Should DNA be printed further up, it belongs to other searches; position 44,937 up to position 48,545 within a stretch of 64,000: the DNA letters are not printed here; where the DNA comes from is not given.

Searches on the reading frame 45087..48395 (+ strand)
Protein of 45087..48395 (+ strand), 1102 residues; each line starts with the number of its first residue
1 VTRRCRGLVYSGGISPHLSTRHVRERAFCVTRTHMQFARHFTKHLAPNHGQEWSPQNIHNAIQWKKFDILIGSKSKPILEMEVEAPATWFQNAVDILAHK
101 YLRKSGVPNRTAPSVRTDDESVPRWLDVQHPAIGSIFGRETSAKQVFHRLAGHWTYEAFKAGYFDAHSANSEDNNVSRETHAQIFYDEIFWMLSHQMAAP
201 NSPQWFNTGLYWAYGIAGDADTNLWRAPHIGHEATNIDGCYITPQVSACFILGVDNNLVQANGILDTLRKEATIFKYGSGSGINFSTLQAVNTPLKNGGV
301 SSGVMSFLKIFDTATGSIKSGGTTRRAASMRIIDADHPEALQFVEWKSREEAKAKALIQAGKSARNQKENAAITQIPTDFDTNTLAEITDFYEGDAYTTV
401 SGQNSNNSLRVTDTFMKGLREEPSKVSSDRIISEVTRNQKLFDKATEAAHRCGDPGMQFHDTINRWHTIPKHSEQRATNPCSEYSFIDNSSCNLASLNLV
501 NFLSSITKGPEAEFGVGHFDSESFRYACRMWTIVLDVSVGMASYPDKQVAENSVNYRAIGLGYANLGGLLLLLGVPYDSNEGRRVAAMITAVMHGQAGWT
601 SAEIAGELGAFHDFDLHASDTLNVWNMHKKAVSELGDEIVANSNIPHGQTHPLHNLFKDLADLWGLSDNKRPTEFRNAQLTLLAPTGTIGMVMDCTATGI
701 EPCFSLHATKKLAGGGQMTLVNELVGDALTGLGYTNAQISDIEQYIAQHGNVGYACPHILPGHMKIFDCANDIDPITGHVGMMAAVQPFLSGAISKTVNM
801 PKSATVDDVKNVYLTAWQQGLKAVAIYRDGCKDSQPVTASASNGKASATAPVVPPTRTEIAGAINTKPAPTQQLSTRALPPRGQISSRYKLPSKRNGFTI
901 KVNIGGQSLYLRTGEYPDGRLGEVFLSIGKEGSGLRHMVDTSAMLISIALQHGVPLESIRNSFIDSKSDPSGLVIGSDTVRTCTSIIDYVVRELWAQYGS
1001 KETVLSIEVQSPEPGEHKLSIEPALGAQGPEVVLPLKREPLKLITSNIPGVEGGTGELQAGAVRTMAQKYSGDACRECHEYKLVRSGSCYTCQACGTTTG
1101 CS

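Call 9: search_protein_families(library=phrogs, max_evalue=0.00001, proteins=[window:45087-48395:+])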
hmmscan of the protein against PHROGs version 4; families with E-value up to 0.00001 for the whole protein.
window:45087-48395:+ (1102 aa): 4 families
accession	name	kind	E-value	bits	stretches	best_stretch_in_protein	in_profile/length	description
phrog_84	-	DNA, RNA and nucleotide metabolism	6.2e-99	333.4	1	175-1102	240-975/975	ribonucleoside-diphosphate reductase large subunit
phrog_3844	-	moron, auxiliary metabolic gene and host takeover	6.5e-24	85.7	1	480-823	150-426/451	NrdA-like aerobic NDP reductase large subunit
phrog_367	-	DNA, RNA and nucleotide metabolism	2.5e-13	50.1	1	314-609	271-505/701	ribonucleotide reductase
phrog_3987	-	DNA, RNA and nucleotide metabolism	2e-07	31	1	245-487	218-440/467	ribonucleotide reductase large subunit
